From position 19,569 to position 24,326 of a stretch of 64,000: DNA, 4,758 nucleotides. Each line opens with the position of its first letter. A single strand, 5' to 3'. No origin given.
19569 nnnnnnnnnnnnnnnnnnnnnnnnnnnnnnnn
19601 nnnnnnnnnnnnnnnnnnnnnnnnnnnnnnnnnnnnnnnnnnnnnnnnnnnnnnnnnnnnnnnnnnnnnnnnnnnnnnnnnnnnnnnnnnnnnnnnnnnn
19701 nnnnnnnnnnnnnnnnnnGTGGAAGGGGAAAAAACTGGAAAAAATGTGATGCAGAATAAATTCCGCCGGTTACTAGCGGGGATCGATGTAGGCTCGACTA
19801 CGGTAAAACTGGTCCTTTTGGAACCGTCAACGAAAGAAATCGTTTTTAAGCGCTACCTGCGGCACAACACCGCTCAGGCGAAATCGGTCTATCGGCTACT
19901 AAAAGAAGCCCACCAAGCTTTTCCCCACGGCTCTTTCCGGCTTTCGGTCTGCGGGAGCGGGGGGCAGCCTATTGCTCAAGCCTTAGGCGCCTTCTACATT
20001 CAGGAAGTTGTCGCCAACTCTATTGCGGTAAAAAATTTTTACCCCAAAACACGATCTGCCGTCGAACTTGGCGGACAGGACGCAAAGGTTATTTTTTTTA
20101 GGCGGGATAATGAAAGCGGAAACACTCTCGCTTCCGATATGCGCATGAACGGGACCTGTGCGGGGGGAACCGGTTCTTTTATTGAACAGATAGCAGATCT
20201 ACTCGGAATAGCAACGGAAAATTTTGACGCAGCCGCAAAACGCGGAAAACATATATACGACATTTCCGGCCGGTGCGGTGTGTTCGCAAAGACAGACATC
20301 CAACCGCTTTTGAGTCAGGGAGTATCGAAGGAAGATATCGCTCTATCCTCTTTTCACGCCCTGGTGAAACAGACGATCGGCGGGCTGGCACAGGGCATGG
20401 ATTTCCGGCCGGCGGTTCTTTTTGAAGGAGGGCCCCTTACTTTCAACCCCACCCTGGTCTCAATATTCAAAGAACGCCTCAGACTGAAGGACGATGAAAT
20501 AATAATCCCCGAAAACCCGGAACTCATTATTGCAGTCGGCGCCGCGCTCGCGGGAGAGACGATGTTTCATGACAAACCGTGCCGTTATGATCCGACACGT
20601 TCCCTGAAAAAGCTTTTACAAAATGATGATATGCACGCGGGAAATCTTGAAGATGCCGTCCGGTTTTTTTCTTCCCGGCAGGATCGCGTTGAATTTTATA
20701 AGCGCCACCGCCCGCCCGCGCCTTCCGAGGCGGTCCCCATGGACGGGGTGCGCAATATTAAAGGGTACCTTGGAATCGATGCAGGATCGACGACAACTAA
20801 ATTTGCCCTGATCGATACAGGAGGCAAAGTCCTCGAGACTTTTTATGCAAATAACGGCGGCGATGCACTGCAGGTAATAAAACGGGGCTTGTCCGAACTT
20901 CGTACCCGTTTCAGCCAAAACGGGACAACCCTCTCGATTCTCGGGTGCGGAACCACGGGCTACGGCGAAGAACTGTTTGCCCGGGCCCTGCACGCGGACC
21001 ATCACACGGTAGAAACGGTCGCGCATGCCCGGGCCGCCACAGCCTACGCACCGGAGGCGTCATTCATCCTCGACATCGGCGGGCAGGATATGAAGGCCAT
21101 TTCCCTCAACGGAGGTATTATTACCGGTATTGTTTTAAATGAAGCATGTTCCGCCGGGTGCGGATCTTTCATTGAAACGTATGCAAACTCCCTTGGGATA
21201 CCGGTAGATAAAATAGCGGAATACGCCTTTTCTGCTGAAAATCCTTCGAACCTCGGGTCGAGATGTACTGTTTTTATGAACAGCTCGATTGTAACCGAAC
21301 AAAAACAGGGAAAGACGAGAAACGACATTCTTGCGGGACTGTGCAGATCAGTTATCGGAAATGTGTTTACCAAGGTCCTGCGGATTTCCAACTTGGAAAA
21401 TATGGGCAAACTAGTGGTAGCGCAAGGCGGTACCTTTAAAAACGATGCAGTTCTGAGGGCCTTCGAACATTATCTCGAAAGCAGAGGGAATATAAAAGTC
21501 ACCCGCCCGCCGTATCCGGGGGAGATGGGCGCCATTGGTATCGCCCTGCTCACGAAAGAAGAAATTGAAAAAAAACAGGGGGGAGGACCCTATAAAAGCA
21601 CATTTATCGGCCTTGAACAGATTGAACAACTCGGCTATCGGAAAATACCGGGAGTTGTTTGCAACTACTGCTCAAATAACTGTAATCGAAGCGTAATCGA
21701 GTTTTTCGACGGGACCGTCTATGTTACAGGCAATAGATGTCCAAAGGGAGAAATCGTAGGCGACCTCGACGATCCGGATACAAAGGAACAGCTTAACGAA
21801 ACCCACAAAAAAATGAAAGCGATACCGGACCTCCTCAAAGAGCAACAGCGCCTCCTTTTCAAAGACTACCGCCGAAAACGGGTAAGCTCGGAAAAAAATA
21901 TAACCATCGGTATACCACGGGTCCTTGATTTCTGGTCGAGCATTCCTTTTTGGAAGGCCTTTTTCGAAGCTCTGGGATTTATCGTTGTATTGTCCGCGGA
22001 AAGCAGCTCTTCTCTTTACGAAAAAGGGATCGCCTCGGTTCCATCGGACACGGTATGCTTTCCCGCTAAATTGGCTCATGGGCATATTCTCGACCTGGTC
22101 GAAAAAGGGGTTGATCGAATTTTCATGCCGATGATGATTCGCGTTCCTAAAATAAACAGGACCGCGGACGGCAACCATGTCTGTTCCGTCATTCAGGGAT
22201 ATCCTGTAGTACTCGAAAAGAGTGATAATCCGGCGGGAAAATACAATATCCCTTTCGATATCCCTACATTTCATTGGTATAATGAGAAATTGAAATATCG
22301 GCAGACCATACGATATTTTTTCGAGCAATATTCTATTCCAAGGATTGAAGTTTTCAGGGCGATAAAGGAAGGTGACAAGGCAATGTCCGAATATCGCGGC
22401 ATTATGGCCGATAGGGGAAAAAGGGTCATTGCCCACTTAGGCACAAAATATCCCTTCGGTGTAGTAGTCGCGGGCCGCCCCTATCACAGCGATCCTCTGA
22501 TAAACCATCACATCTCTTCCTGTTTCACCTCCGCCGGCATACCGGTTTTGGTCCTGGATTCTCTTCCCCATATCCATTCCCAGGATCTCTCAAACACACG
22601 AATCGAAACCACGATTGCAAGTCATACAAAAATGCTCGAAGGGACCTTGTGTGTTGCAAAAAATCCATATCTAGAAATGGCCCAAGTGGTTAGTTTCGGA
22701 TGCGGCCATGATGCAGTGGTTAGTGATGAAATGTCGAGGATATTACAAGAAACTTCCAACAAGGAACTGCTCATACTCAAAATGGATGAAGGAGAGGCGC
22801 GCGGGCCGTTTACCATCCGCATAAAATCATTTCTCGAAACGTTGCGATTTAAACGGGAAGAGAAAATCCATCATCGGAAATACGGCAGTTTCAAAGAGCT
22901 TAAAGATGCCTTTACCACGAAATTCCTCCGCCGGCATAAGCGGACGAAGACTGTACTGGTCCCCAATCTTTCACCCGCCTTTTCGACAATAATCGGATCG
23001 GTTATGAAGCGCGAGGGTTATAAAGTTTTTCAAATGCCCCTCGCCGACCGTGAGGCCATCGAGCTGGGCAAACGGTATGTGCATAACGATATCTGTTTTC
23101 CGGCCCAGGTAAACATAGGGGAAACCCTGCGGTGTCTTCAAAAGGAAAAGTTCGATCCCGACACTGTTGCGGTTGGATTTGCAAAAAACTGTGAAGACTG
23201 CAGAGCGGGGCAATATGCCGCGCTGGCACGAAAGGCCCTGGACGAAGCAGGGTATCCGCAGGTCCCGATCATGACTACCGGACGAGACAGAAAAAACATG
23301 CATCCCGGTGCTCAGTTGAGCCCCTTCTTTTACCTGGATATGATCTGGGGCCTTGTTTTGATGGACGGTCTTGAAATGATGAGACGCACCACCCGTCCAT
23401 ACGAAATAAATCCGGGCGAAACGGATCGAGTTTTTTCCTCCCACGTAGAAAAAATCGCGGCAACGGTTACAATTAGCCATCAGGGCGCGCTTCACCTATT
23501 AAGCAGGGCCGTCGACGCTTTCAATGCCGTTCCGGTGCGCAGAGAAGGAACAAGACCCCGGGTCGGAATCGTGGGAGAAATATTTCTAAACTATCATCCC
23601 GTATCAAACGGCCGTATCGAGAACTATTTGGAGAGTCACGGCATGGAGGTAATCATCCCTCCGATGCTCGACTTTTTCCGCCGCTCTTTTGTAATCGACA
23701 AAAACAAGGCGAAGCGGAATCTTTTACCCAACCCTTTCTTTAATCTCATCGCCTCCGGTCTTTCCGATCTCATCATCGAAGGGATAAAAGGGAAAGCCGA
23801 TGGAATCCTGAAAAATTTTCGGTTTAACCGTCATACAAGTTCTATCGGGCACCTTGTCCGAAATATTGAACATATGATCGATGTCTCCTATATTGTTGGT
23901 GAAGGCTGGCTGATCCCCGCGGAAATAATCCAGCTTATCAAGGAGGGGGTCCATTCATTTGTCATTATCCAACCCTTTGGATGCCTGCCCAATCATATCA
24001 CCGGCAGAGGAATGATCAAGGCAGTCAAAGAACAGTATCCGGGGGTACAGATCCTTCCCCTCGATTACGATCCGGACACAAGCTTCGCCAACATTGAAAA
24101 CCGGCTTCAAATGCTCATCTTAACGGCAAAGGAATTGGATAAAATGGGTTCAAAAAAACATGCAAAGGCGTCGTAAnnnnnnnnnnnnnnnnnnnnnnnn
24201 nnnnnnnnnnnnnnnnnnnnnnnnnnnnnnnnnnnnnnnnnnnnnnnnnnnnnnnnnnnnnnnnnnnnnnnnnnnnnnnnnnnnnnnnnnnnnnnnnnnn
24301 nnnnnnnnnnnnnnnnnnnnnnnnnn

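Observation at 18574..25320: Candidate anaerobic plasmalogen-synthase (PlsA/PlsR-like fusion) embedded between two lipid glycosyltransferases in a translationally coupled cluster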

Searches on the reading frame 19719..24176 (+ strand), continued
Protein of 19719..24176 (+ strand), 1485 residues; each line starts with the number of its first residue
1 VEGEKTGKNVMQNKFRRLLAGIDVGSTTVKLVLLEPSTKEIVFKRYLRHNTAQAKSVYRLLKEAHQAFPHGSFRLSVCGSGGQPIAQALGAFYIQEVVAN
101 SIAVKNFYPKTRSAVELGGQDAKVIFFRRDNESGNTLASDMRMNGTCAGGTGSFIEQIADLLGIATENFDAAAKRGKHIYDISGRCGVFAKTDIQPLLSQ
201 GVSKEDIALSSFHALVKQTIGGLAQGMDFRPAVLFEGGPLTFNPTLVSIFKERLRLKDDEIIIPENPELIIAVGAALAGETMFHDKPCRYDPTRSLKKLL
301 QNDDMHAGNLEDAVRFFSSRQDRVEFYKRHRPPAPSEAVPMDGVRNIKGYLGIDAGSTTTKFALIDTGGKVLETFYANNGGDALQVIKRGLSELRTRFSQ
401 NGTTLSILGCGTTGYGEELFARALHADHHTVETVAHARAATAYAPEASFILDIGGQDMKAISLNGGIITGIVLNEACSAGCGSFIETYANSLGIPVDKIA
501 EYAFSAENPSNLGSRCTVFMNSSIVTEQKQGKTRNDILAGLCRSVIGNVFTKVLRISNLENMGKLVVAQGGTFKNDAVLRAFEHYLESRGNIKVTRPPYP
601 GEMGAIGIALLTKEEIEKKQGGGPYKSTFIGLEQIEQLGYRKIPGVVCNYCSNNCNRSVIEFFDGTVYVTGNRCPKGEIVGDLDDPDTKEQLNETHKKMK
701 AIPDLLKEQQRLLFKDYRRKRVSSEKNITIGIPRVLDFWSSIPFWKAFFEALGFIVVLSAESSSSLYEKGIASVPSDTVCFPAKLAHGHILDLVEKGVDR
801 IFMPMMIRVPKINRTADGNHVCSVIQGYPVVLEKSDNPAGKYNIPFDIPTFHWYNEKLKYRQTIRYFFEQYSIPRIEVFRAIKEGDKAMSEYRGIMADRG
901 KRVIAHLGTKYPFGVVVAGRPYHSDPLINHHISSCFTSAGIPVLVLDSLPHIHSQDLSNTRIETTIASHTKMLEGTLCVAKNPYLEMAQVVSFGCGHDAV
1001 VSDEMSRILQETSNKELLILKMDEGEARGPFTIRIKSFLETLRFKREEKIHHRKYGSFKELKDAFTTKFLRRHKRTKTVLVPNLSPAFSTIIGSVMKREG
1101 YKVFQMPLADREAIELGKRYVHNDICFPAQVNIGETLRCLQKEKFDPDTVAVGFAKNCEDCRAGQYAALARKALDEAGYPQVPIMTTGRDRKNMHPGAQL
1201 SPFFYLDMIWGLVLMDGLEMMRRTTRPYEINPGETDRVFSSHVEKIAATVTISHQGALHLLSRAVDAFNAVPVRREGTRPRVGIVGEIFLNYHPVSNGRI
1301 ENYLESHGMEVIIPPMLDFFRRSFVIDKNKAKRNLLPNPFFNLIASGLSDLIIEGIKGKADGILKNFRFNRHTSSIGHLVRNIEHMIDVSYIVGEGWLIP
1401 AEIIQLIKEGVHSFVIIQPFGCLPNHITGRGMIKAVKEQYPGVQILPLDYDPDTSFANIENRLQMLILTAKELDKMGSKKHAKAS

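Call 69: find_encoding_contigs(protein=P0034, flank=8000, max_places=1)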
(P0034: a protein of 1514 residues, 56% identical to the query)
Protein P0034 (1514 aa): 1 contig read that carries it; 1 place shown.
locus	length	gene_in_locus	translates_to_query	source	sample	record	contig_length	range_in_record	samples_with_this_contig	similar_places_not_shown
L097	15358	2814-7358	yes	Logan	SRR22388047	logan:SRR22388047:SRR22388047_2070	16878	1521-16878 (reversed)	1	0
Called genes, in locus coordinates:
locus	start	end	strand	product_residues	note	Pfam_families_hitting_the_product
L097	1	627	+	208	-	?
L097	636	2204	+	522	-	PF00682:HMGL-like, PF22617:HCS_D2, PF08502:LeuA_dimer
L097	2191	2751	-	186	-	PF01928:CYTH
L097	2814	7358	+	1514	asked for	PF00370:FGGY_N (faint), PF01869:BcrAD_BadFG, PF09989:DUF2229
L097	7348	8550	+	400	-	PF06925:MGDG_synth (weak), PF04101:Glyco_tran_28_C (weak)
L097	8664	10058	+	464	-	-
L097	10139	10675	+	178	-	-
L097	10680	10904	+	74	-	PF12797:Fer4_2 (faint), PF12837:Fer4_6 (faint), PF13237:Fer4_10 (faint), PF00037:Fer4 (faint), PF12838:Fer4_7, PF13187:Fer4_9 (weak), PF14697:Fer4_21 (weak)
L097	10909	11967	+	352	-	PF01855:POR_N, PF17147:PFOR_II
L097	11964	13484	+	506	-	PF02775:TPP_enzyme_C, PF01558:POR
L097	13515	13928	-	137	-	PF02082:Rrf2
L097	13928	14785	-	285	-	PF02548:Pantoate_transf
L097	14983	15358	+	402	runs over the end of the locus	PF00871:Acetate_kinase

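Call 78: search_protein_families(library=pfam, proteins=[L094:4992-9419:+, L095:3986-6913:+, L095:6915-8129:+, L003:6001-10419:+, L097:7348-8550:+], max_evalue=0.01)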
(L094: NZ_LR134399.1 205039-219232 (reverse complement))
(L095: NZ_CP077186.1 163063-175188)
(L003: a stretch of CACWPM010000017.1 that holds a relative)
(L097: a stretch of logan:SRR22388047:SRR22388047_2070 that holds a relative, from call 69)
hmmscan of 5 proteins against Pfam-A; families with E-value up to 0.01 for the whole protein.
L094:4992-9419:+ (1475 aa): 4 families
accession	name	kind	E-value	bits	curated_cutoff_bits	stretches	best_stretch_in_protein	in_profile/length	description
PF09989.15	DUF2229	-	1.9e-85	286.4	29.4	1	669-886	1-218/218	CoA enzyme activase uncharacterised domain (DUF2229)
PF01869.26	BcrAD_BadFG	-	2.2e-59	201.7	31.5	2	320-574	1-271/271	BadF/BadG/BcrA/BcrD ATPase family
PF01548.23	DEDD_Tnp_IS110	-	7.5e-05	23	29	0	4-73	1-67/155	Transposase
PF00370.27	FGGY_N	-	9.7e-05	22.5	28.8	0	4-48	3-46/245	FGGY family of carbohydrate kinases, N-terminal domain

L095:3986-6913:+ (975 aa): 4 families
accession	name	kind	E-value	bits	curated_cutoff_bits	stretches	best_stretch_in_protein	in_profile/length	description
PF09989.15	DUF2229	-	6.9e-73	245.3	29.4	1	662-879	1-217/218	CoA enzyme activase uncharacterised domain (DUF2229)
PF01869.26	BcrAD_BadFG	-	3.4e-66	224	31.5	2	319-573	1-271/271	BadF/BadG/BcrA/BcrD ATPase family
PF00370.27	FGGY_N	-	3.3e-07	30.6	28.8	1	3-53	1-50/245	FGGY family of carbohydrate kinases, N-terminal domain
PF00480.26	ROK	-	0.002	18.2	22.9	0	318-354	1-38/294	ROK family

L095:6915-8129:+ (404 aa): 1 family
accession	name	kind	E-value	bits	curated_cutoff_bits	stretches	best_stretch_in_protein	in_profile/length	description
PF09989.15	DUF2229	-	1.8e-06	28.2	29.4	1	13-68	10-66/218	CoA enzyme activase uncharacterised domain (DUF2229)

L003:6001-10419:+ (1473 aa): 8 families
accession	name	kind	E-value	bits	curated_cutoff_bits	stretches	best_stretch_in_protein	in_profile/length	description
PF01869.26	BcrAD_BadFG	-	4.2e-70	236.8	31.5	2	343-599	1-270/271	BadF/BadG/BcrA/BcrD ATPase family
PF09989.15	DUF2229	-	2.1e-69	233.9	29.4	1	718-937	1-217/218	CoA enzyme activase uncharacterised domain (DUF2229)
PF01548.23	DEDD_Tnp_IS110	-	9.3e-05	22.7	29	0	10-93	1-80/155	Transposase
PF05378.19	Hydant_A_N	-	0.00018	21.7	25.2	1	343-407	2-67/176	Hydantoinase/oxoprolinase N-terminal region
PF00370.27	FGGY_N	-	0.00026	21.1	28.8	0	342-365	2-25/245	FGGY family of carbohydrate kinases, N-terminal domain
PF02782.22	FGGY_C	-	0.0003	21.1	27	1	515-599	109-193/198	FGGY family of carbohydrate kinases, C-terminal domain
PF00480.26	ROK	-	0.0016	18.4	22.9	0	342-407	1-67/294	ROK family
PF22521.2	HypF_C_2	-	0.0044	17.3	27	0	512-577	152-216/241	Carbamoyltransferase, Kae1-like Domain, second subdomain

L097:7348-8550:+ (400 aa): 2 families
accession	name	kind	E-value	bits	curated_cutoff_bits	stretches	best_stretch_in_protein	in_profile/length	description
PF04101.22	Glyco_tran_28_C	-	2.8e-07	31.2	22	1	258-329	30-96/166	Glycosyltransferase family 28 C-terminal domain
PF06925.17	MGDG_synth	-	4.2e-07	30.7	25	1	81-200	45-165/169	Monogalactosyldiacylglycerol (MGDG) synthase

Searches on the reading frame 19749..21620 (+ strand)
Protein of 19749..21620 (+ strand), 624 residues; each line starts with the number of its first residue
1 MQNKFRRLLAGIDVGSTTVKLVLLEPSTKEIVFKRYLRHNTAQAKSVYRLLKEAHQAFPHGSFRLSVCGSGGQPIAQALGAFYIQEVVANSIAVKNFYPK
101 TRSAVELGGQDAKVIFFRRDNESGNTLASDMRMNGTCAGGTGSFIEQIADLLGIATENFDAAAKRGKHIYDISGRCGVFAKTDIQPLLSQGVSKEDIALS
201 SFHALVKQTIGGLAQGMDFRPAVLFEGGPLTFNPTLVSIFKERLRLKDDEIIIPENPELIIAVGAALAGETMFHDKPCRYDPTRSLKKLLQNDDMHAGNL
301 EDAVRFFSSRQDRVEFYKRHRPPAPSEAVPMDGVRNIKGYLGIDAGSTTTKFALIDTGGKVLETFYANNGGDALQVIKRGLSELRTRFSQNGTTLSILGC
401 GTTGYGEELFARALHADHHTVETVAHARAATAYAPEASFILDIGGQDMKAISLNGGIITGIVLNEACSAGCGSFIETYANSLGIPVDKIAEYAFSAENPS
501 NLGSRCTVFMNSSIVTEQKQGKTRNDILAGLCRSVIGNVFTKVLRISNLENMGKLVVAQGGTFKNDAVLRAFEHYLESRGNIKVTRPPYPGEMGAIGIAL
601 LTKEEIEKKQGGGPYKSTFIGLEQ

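Call 105: search_solved_structures(query=window:19749-21620:+, max_evalue=1e-10, show_alignments=1)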
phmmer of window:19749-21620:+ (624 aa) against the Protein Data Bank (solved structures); distinct sequences matched with E-value up to 1e-10: 5.
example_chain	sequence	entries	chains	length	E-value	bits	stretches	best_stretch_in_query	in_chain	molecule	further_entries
1hux_A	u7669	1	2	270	1.1e-27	99.8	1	341-608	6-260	ACTIVATOR OF (R)-2-HYDROXYGLUTARYL-COA DEHYDRATASE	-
4eht_A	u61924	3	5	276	1.9e-26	95.8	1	341-610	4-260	Activator of 2-hydroxyisocaproyl-CoA dehydratase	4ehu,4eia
9gai_D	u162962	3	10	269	1e-24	90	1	342-604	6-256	3-methylbenzoyl-CoA reductase alpha subunit MbdQ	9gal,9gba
7yyl_E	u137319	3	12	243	1.2e-20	76.6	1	341-604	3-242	Putative CoA-substrate-specific enzyme activase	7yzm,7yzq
9gai_C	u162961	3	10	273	9.7e-19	70.3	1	341-613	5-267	3-methylbenzoyl-CoA reductase delta subunit MbdP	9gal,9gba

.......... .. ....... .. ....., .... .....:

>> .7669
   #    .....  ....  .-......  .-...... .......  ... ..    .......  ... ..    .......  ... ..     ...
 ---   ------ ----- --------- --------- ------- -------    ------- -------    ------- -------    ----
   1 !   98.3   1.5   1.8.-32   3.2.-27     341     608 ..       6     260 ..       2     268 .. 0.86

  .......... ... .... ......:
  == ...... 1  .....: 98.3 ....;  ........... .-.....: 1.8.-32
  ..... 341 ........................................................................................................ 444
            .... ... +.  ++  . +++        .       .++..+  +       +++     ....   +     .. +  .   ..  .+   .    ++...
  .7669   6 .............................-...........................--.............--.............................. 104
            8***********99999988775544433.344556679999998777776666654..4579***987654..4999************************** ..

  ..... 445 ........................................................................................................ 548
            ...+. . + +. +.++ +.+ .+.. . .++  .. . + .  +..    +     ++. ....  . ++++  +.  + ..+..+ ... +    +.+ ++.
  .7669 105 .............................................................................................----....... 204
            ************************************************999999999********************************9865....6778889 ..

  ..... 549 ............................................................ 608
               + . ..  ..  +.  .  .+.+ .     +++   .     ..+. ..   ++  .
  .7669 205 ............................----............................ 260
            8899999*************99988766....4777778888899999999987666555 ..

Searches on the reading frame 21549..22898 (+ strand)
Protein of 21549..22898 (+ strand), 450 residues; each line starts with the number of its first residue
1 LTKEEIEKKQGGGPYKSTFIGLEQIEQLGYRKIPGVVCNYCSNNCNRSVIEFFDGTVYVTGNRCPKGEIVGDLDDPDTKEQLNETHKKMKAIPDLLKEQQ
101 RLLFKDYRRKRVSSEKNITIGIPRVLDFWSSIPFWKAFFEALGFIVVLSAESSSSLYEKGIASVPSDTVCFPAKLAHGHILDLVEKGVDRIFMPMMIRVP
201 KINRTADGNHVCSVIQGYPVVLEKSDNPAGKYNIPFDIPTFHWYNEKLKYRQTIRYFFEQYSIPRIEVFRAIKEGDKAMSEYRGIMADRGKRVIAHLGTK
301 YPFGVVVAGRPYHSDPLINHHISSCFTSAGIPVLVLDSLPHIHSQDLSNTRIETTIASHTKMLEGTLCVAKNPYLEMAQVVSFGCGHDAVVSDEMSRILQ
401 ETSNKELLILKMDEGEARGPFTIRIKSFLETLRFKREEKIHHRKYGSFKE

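Call 33: search_protein_families(library=pfam, proteins=[window:21549-22898:+], max_evalue=10)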
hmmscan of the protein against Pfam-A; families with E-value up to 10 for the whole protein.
window:21549-22898:+ (450 aa): 1 family
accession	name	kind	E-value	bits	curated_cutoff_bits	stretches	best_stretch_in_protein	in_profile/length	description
PF09989.15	DUF2229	-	5.9e-63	212.8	29.4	1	119-339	1-218/218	CoA enzyme activase uncharacterised domain (DUF2229)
